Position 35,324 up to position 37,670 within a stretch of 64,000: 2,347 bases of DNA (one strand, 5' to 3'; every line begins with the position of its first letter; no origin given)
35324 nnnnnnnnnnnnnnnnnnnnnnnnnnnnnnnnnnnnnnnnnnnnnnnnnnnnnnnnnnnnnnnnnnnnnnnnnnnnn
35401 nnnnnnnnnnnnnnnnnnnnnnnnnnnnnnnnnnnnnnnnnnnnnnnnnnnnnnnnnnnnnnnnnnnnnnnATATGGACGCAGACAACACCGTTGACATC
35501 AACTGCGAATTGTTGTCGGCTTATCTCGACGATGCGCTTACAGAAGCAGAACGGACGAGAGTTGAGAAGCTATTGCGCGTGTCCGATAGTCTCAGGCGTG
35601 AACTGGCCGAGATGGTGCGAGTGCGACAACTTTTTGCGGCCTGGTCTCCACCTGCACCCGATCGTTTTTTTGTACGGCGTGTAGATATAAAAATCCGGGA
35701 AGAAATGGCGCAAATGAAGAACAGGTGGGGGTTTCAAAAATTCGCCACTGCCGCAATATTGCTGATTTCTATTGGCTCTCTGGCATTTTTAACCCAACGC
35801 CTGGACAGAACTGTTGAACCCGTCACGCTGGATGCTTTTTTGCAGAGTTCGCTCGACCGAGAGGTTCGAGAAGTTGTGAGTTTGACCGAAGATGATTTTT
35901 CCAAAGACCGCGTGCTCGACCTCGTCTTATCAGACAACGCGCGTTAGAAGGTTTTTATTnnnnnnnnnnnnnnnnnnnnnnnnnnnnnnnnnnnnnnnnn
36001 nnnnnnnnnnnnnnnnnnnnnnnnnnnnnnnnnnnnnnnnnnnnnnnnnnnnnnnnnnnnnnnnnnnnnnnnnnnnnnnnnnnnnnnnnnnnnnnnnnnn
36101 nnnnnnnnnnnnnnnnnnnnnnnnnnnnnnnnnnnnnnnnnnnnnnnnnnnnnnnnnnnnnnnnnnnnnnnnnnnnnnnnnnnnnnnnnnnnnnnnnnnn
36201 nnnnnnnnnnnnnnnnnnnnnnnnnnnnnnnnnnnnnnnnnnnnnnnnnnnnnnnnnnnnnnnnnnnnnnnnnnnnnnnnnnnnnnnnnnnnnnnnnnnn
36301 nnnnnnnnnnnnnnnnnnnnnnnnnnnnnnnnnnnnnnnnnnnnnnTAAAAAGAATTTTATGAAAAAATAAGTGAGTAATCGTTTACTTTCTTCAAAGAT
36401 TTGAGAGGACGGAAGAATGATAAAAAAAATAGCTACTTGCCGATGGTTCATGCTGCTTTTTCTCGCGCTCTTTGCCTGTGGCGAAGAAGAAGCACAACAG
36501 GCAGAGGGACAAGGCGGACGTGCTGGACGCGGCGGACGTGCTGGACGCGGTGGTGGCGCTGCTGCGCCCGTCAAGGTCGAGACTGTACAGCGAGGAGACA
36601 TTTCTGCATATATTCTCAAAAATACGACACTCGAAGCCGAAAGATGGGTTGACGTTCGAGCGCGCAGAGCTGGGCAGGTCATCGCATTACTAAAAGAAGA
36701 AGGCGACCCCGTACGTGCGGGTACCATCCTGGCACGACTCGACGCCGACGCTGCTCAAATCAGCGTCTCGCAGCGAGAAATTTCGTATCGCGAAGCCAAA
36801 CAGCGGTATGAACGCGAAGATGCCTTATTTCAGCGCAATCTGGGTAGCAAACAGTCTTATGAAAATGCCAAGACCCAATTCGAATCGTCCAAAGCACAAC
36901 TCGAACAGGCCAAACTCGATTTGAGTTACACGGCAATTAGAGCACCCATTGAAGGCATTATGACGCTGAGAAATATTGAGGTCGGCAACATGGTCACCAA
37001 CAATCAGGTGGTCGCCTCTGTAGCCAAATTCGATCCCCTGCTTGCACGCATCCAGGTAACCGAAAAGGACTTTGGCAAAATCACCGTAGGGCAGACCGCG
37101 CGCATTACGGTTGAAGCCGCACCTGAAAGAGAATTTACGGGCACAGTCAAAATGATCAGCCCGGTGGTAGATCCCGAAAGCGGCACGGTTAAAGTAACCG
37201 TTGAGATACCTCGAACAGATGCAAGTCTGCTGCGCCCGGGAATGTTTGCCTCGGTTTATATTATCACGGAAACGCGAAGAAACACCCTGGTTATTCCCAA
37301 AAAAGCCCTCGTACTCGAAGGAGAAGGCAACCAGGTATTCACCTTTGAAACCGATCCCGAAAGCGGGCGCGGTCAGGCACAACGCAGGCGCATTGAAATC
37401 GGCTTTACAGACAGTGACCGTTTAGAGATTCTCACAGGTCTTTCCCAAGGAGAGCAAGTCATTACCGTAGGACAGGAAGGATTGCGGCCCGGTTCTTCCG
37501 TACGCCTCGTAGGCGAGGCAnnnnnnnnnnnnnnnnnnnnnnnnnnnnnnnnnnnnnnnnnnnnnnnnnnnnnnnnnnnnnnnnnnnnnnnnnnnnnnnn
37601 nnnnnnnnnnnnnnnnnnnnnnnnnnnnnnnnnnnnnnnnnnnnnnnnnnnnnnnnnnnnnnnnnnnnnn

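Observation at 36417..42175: RND efflux operon with Gly/Gln/Arg-repeat membrane fusion protein and an RGG-tract RDD protein, downstream of an ECF sigma / anti-sigma / Spy-like triad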

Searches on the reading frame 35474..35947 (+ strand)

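Call 4: search_protein_families(library=pfam, proteins=[window:35474-35947:+], max_evalue=0.01)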
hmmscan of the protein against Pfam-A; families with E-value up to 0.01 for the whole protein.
window:35474-35947:+ (157 aa): 1 family
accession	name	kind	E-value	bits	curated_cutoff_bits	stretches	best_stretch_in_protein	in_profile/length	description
PF13490.11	zf-HC2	-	1.6e-05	25.3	22.2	1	12-31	6-25/35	Putative zinc-finger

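Call 5: search_protein_families(library=ncbifam, proteins=[window:35474-35947:+], max_evalue=0.01)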
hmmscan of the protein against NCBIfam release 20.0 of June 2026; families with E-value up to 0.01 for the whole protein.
window:35474-35947:+ (157 aa): 2 families
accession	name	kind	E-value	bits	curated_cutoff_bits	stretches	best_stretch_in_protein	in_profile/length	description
NF052375.1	antisigma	equivalog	2e-08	34.5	100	1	13-125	1-123/217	anti-sigma factor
NF010501.0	PRK13920.1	subfamily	0.00025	20.8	225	1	12-107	6-101/213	putative anti-sigmaE protein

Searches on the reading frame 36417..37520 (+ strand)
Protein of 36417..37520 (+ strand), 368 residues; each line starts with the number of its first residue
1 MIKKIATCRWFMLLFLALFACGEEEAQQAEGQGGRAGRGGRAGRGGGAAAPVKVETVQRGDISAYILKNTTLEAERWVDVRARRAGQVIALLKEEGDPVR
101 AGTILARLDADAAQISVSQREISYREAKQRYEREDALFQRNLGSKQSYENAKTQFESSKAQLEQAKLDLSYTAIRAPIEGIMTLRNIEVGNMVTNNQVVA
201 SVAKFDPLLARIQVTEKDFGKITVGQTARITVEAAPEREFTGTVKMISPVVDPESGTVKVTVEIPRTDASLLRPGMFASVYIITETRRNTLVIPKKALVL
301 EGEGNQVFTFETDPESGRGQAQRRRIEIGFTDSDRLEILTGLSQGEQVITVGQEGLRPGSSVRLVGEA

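Call 50: search_solved_structures(query=window:36417-37520:+, max_evalue=0.00001)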
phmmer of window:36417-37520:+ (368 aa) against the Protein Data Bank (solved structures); distinct sequences matched with E-value up to 0.00001: 25.
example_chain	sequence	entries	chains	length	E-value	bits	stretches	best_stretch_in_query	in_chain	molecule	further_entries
6vej_P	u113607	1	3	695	1.6e-41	146.1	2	55-363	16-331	Probable Resistance-Nodulation-Cell Division (RND) efflux membrane fusion protein,Probable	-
20yy_D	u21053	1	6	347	5.1e-28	101.7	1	72-366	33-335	Multidrug efflux RND transporter periplasmic adaptor subunit MexJ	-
3lnn_A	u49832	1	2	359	1.1e-21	80.8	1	75-350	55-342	Membrane fusion protein (MFP) heavy metal cation efflux ZneB (CzcB-like)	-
4dk1_A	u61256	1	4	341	1.8e-20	76.9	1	54-250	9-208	Putative MacA, Multidrug resistance protein mexA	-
9qgy_G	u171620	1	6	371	5.4e-18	68.7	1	56-353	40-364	Macrolide export protein MacA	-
2v4d_A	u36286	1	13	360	2.6e-17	66.5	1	73-365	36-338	MULTIDRUG RESISTANCE PROTEIN MEXA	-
1t5e_A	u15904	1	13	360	2.7e-17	66.4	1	73-365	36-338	Multidrug resistance protein mexA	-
6ta5_D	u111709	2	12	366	2.7e-17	66.4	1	73-365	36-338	MexA family multidrug efflux RND transporter periplasmic adaptor subunit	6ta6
1vf7_A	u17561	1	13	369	2.8e-17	66.4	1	73-365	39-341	Multidrug resistance protein mexA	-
6iok_I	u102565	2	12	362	2.9e-17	66.3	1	73-365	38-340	Multidrug resistance protein MexA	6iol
3fpp_A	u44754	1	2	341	6.3e-17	65.2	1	56-353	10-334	Macrolide-specific efflux protein macA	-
5nik_D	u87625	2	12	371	7.6e-17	64.9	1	56-353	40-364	Macrolide export protein MacA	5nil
9j3d_D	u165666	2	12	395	2.7e-16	63.1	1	64-362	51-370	RND efflux system, MexC-like protein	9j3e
4kks_A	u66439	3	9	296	1.3e-15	60.9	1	172-365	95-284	Membrane fusion protein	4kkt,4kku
3t51_B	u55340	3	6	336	9.6e-14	54.8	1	52-352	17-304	Cation efflux system protein CusB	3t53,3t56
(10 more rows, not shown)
